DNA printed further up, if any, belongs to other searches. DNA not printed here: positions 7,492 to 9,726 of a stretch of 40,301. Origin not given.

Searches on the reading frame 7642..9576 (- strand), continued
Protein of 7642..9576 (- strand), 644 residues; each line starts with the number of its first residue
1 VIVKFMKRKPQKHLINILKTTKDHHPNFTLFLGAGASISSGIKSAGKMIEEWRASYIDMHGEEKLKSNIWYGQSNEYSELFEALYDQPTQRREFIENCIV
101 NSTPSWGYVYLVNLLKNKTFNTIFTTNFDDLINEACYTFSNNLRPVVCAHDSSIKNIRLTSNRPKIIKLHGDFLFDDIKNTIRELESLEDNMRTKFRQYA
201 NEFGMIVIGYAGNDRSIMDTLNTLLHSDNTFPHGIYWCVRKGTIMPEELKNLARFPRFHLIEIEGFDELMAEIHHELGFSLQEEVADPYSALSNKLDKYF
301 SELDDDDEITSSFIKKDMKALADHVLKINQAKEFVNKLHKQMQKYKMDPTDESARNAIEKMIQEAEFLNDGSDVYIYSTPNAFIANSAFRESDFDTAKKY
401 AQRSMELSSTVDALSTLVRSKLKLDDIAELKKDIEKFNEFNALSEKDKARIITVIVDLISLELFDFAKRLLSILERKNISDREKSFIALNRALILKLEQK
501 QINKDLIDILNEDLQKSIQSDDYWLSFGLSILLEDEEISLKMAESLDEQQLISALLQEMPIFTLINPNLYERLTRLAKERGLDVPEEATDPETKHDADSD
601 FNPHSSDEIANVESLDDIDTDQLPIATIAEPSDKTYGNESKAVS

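Call 34: get_annotated_region(hit=H40, flank=12000)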
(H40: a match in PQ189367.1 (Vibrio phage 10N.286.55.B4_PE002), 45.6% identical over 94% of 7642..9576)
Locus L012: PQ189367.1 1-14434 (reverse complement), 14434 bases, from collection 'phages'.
description: Vibrio phage 10N.286.55.B4_PE002, complete genome.
organism: Vibrio phage 10N.286.55.B4_PE002 (NCBI taxid 3385347)
taxonomy: Viruses; Varidnaviria; Bamfordvirae; Preplasmiviricota; Tectiliviricetes; Vinavirales
host: Vibrio cyclitrophicus 10N.286.55.B4; source: seawater; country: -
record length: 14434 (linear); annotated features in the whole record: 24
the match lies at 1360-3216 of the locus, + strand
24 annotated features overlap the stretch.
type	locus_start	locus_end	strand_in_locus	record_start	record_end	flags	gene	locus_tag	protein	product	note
CDS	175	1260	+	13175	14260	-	-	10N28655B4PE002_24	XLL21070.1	hypothetical protein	Y1572_HAEIN_Putative_integrase/recombinase_HI_1572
CDS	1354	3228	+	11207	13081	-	-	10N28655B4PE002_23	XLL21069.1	hypothetical protein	pAgo__SIR2APAZ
CDS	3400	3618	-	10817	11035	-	-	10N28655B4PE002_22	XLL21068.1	hypothetical protein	gp89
CDS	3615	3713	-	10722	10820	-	-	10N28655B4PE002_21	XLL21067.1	hypothetical protein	-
CDS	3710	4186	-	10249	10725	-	-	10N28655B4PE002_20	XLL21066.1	hypothetical protein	head_protein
CDS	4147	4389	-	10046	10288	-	-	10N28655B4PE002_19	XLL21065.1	hypothetical protein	tail_fiber_protein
CDS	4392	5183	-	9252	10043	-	-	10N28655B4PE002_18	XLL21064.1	hypothetical protein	-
CDS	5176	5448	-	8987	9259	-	-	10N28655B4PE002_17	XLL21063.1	hypothetical protein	-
CDS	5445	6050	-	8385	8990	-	-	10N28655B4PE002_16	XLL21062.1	hypothetical protein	-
CDS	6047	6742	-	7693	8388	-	-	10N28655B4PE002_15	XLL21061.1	hypothetical protein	GPJ_BPPM2_Uncharacterized_protein_Gp-j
CDS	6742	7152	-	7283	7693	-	-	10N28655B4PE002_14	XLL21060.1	hypothetical protein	-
CDS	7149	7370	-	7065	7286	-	-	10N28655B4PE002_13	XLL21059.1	hypothetical protein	-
CDS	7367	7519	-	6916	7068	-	-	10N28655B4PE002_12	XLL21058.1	hypothetical protein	-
CDS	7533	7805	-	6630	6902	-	-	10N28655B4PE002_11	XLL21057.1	hypothetical protein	TMhelix_containing_protein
CDS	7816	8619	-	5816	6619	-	-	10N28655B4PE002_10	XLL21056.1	hypothetical protein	CAPSD_BPPM2_Major_capsid_protein_P2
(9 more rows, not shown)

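Call 39: find_encoding_contigs(protein=P0073, flank=6000, max_places=3)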
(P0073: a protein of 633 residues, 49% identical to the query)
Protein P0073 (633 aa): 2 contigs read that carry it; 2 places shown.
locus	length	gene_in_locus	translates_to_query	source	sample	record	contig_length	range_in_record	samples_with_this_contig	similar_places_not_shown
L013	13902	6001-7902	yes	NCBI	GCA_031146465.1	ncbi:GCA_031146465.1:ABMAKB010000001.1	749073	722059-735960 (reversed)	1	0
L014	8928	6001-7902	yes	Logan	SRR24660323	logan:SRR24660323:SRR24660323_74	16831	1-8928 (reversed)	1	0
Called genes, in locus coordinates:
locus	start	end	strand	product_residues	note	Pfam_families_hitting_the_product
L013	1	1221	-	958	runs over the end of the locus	PF00580:UvrD-helicase, PF13245:AAA_19, PF00580:UvrD-helicase, PF13361:UvrD_C, PF13538:UvrD_C_2 (faint), PF01396:Zn_ribbon_Top1 (weak)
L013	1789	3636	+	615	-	PF05729:NACHT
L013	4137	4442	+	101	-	-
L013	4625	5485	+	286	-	-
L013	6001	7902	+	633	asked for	PF13289:SIR2_2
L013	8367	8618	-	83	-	PF01381:HTH_3 (weak)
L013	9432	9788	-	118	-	PF10928:DUF2810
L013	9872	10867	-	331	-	PF00389:2-Hacid_dh, PF02826:2-Hacid_dh_C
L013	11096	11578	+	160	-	PF03734:YkuD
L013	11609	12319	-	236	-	PF03009:GDPD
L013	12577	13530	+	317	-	PF00056:Ldh_1_N, PF02866:Ldh_1_C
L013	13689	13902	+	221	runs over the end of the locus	PF00072:Response_reg, PF00486:Trans_reg_C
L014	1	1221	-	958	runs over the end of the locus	PF00580:UvrD-helicase, PF13245:AAA_19, PF00580:UvrD-helicase, PF13361:UvrD_C, PF13538:UvrD_C_2 (faint), PF01396:Zn_ribbon_Top1 (weak)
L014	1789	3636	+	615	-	PF05729:NACHT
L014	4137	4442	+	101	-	-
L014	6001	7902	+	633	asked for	PF13289:SIR2_2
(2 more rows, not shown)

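Call 40: find_encoding_contigs(protein=P0032, flank=6000, max_places=3)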
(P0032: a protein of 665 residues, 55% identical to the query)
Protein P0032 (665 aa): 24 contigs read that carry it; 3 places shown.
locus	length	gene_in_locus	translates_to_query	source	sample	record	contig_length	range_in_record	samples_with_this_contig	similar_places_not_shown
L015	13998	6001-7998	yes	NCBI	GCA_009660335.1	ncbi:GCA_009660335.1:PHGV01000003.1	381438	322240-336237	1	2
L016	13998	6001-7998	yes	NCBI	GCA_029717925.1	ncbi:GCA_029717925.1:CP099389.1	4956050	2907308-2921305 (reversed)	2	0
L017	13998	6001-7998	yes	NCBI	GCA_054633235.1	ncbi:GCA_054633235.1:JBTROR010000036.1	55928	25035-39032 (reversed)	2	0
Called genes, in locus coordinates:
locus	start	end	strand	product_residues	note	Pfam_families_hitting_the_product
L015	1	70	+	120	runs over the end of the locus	PF06953:ArsD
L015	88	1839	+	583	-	PF00142:Fer4_NifH (weak), PF01656:CbiA, PF02374:ArsA_ATPase, PF13614:AAA_31, PF05496:RuvB_N (weak), PF02374:ArsA_ATPase, PF01656:CbiA, PF02374:ArsA_ATPase, +12 more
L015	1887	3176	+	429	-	PF02040:ArsB, PF03600:CitMHS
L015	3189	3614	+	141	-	PF03960:ArsC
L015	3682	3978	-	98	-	PF12840:HTH_20, PF01022:HTH_5 (weak)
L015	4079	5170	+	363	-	PF03773:ArsP_1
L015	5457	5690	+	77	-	PF06183:DinI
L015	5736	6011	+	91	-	-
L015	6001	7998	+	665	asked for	PF13289:SIR2_2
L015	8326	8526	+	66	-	-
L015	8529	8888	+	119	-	PF05866:RusA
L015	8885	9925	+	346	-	PF06147:DUF968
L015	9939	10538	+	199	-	-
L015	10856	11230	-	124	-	PF14282:FlxA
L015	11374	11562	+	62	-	-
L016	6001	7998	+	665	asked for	PF13289:SIR2_2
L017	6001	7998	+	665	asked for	PF13289:SIR2_2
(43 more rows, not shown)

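Call 41: find_encoding_contigs(protein=P0020, flank=6000, max_places=3)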
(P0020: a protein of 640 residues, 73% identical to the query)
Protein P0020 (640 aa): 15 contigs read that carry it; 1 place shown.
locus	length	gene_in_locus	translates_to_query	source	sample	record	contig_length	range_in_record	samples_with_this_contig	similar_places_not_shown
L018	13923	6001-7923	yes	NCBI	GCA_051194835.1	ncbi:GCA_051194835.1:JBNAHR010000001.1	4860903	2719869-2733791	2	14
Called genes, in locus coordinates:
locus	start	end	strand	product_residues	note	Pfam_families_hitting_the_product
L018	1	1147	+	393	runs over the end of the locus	PF04940:BLUF, PF00563:EAL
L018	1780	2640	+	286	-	-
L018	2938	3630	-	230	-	PF06992:Phage_lambda_P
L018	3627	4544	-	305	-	PF04492:Phage_rep_O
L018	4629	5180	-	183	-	PF06254:YdaT_toxin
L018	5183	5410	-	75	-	PF15943:YdaS_toxin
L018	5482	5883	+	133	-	PF01381:HTH_3 (weak)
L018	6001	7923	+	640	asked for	PF13289:SIR2_2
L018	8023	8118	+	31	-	-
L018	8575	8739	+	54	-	PF27493:YdaE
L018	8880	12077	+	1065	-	PF06630:Exonuc_VIII, PF12684:DUF3799 (faint)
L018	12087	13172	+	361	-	PF03837:RecT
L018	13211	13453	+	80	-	PF13269:DUF4060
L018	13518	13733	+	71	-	PF06806:DUF1233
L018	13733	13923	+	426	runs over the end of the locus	PF12167:Arm-DNA-bind_2, PF00589:Phage_integrase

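Call 46: find_related_loci(query=A1, collection=genome_contigs, flank=6000)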
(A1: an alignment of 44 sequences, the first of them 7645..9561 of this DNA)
Query A1 (639 aa) in genome_contigs; peptide patterns used: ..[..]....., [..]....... (x = any residue, [..] = any of these).
226 stretches matched a pattern; 58 encode a relative of the query (tblastn E <= 1e-3); 58 distinct loci.
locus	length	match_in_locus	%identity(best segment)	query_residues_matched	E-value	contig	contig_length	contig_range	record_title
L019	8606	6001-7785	50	4-595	0e+0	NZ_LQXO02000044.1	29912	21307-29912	Vibrio barjaei strain 3062 NODE_50_length_29860_cov_56.162090, whole genome shotgun sequence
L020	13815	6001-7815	46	4-582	1e-157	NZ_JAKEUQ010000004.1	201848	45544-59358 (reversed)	Vibrio sp. Isolate32 strain M13-18293b scaffold4.1, whole genome shotgun sequence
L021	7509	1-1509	48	76-573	1e-152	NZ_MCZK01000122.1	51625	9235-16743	Vibrio lentus strain 10N.261.46.F8 10N.261.46.F8_contig_41, whole genome shotgun sequence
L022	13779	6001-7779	45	4-564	2e-156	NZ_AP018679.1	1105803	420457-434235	Vibrio algivorus strain NBRC 111146 chromosome 2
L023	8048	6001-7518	43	4-529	2e-135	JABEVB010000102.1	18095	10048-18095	MAG: Phycisphaerales bacterium isolate MAG 19 k99_252283, whole genome shotgun sequence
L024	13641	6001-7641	40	4-560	1e-131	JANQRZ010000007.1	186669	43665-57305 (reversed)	MAG: Rhodothermales bacterium isolate IP29b_bin.81 k99_3281163, whole genome shotgun sequence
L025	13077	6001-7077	53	4-357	1e-123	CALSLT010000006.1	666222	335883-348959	MAG: uncultured Planctomycetaceae bacterium isolate A_MB81_1 genome assembly, contig: contig_13256_A_MB81, whole genome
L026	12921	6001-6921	48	1-302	9e-96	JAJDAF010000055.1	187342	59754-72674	MAG: candidate division KSB1 bacterium isolate OFTM356 OFTM356_54, whole genome shotgun sequence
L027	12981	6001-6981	47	3-318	1e-91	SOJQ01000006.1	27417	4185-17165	MAG: Dehalococcoidia bacterium isolate E44_bin26 NODE_466_length_27417_cov_6.112601, whole genome shotgun sequence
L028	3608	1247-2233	45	1-325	2e-89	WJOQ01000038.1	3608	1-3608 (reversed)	MAG: Clostridia bacterium isolate 1244-F2-H4-B2 F2H4_C3776, whole genome shotgun sequence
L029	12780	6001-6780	54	21-272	8e-88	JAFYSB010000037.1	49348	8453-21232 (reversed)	MAG: Paludibacteraceae bacterium isolate RGIG7370 Water_buffalos_Cecum-5__c166781, whole genome shotgun sequence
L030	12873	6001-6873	49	2-288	5e-87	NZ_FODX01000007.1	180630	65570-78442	Nitrosovibrio sp. Nv6, whole genome shotgun sequence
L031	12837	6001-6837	49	2-269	7e-87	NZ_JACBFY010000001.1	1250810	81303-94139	Pseudacidovorax sp. NFM-22 NODE_1_length_1250810_cov_9.697616, whole genome shotgun sequence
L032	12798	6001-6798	52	21-276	6e-86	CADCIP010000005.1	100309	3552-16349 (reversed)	MAG: uncultured Bacteroidales bacterium isolate RUG14681 genome assembly, contig: RUG14681_asm_5, whole genome shotgun s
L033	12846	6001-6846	49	2-272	1e-85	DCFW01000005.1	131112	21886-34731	MAG TPA_asm: Bacteroidales bacterium UBA1794 UBA1794_contig_3414, whole genome shotgun sequence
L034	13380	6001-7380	36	2-435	3e-85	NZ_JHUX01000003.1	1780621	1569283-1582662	Alkanindiges illinoisensis DSM 15370 Q337DRAFT_scaffold00001.1_C, whole genome shotgun sequence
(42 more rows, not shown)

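Call 47: find_related_loci(query=A1, collection=viral_contigs, flank=6000)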
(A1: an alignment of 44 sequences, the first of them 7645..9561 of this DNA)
Query A1 (639 aa) in viral_contigs; peptide patterns used: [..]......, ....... (x = any residue, [..] = any of these).
139 stretches matched a pattern; 44 encode a relative of the query (tblastn E <= 1e-3); 44 distinct loci.
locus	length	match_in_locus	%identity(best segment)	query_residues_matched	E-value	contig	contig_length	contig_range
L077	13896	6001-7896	82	1-639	0e+0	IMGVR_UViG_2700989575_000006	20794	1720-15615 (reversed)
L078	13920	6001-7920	73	1-639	0e+0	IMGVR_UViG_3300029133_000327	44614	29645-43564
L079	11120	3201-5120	73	1-639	0e+0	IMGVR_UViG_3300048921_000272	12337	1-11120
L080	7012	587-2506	73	1-639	0e+0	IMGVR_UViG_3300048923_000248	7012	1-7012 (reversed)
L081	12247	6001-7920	73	1-639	0e+0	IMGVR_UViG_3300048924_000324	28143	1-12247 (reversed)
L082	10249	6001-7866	60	1-611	0e+0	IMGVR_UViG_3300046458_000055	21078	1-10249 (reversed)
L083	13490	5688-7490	60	1-591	0e+0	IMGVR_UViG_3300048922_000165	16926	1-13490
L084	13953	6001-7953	51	1-638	0e+0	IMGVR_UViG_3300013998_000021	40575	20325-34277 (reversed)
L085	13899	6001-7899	52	1-620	0e+0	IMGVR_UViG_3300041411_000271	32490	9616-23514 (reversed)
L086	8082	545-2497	52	1-629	0e+0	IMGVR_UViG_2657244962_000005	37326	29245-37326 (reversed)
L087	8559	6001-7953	52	1-629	0e+0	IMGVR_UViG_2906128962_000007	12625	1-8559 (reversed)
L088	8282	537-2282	54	1-579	0e+0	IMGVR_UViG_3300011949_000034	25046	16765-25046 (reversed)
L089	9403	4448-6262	53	1-598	0e+0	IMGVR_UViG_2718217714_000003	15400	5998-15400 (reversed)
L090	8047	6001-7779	54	1-588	0e+0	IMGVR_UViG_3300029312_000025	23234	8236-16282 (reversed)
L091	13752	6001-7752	54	1-581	0e+0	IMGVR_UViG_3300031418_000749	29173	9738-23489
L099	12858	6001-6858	50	2-276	4e-88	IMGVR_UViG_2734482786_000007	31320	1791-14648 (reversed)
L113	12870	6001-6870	46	2-267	5e-84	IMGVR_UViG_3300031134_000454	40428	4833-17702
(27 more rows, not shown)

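Call 55: search_protein_families(library=padloc, proteins=[L099:5962-8556:+, L034:5953-8667:+, L113:5941-8703:+, L024:5980-7680:+, L030:5935-7944:+], max_evalue=0.00001)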
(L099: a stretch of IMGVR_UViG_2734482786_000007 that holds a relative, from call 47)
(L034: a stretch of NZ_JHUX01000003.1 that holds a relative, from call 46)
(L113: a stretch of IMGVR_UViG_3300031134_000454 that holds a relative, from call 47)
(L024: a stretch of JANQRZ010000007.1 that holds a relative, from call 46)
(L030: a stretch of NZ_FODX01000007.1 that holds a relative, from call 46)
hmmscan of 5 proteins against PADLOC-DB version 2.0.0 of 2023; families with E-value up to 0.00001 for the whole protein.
L099:5962-8556:+ (864 aa): 8 families
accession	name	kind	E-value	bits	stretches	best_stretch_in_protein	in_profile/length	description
PDLC02419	Aga_SIR2-PNTD1-PNTD2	-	2.2e-59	199.7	1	33-293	6-281/558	Class I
PDLC02420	Aga_SIR2-PNTD1-PNTD2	-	1.2e-54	183.9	1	34-298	20-296/1010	Class I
PDLC02384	pAgo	-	3.7e-46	155.8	1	27-352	14-352/1030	-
PDLC02401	Aga_SIR2-PNTD1-PNTD2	-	6e-45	152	1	86-292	41-253/524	Class I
PDLC02402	Aga_SIR2-PNTD1-PNTD2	-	3.5e-37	126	1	35-381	15-365/876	Class I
PDLC05061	PDC-S65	-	7.1e-26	89.6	1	34-343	32-341/592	-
PDLC02418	Aga_SIR2-Kinase-PNTD1-PNTD2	-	3e-12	43.5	1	178-370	26-216/756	Class I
PDLC05060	PDC-S65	-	1.6e-11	41.8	1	120-231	28-139/503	-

L034:5953-8667:+ (904 aa): 8 families
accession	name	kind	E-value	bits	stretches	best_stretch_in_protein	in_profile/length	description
PDLC02420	Aga_SIR2-PNTD1-PNTD2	-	9.8e-64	214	1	38-324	21-305/1010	Class I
PDLC02419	Aga_SIR2-PNTD1-PNTD2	-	5e-61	205.1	1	37-329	7-298/558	Class I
PDLC02384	pAgo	-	9.7e-50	167.7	1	33-366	17-346/1030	-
PDLC02401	Aga_SIR2-PNTD1-PNTD2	-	5.8e-47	158.7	1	108-327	45-271/524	Class I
PDLC02402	Aga_SIR2-PNTD1-PNTD2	-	5.8e-33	112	1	40-396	17-365/876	Class I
PDLC05061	PDC-S65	-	1.2e-25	88.9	1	37-360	32-341/592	-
PDLC05060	PDC-S65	-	5.1e-14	50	1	137-248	28-139/503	-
PDLC02418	Aga_SIR2-Kinase-PNTD1-PNTD2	-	2.6e-08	30.5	1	191-303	22-139/756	Class I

L113:5941-8703:+ (920 aa): 8 families
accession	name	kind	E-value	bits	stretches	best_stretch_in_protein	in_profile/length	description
PDLC02419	Aga_SIR2-PNTD1-PNTD2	-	1.8e-62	209.9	1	41-329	7-297/558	Class I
PDLC02420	Aga_SIR2-PNTD1-PNTD2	-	1.7e-61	206.6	1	41-459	20-424/1010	Class I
PDLC02401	Aga_SIR2-PNTD1-PNTD2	-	2.7e-48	163.1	1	92-333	26-274/524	Class I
PDLC02384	pAgo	-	4.2e-45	152.4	1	41-441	21-414/1030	-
PDLC02402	Aga_SIR2-PNTD1-PNTD2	-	7.6e-35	118.2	1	43-312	16-286/876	Class I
PDLC05061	PDC-S65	-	9.9e-21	72.6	1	41-311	32-286/592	-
PDLC05060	PDC-S65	-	2.9e-12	44.2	1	140-251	28-139/503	-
PDLC02418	Aga_SIR2-Kinase-PNTD1-PNTD2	-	1.2e-11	41.5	1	195-310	23-143/756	Class I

L024:5980-7680:+ (566 aa): 9 families
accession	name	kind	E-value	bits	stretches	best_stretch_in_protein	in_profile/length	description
PDLC02419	Aga_SIR2-PNTD1-PNTD2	-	3.7e-69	231.9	1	23-289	4-289/558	Class I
PDLC02420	Aga_SIR2-PNTD1-PNTD2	-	8.4e-57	191.1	1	26-291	20-301/1010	Class I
PDLC02401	Aga_SIR2-PNTD1-PNTD2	-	1e-56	190.8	1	72-284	41-259/524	Class I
PDLC02384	pAgo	-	2.1e-47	160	1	23-277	18-290/1030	-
PDLC02402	Aga_SIR2-PNTD1-PNTD2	-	1.5e-38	130.5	1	23-279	11-288/876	Class I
PDLC05061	PDC-S65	-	2.7e-31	107.5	1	23-281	29-290/592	-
PDLC05060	PDC-S65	-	8.6e-19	65.8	1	107-283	30-200/503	-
PDLC02418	Aga_SIR2-Kinase-PNTD1-PNTD2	-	1.7e-14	51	1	166-275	28-142/756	Class I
PDLC02184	Dsr2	-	7.9e-06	22.2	0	127-177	121-166/1222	-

L030:5935-7944:+ (669 aa): 8 families
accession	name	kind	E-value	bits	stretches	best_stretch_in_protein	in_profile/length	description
PDLC02419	Aga_SIR2-PNTD1-PNTD2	-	2.3e-62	209.5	1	40-379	4-355/558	Class I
PDLC02420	Aga_SIR2-PNTD1-PNTD2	-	7.4e-59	197.9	1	37-306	14-298/1010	Class I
PDLC02401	Aga_SIR2-PNTD1-PNTD2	-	6.1e-52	175.1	1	95-381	45-329/524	Class I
PDLC02384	pAgo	-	8.9e-47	157.9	1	30-306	10-299/1030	-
PDLC02402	Aga_SIR2-PNTD1-PNTD2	-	1.1e-37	127.6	1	40-311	11-300/876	Class I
PDLC05061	PDC-S65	-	1.7e-30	104.9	1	42-303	30-292/592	-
PDLC05060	PDC-S65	-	1e-15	55.6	1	124-303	28-200/503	-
PDLC02418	Aga_SIR2-Kinase-PNTD1-PNTD2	-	6e-13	45.9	1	185-305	27-153/756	Class I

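Call 83: search_protein_families(library=pfam, proteins=[P0043], max_evalue=0.01)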
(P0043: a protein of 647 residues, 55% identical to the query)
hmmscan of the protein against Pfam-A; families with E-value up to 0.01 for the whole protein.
P0043 (647 aa): 1 family
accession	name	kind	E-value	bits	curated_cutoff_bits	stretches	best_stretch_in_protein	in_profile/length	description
PF13289.12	SIR2_2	-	9.5e-13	48.9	24.5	1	117-238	2-124/141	SIR2-like domain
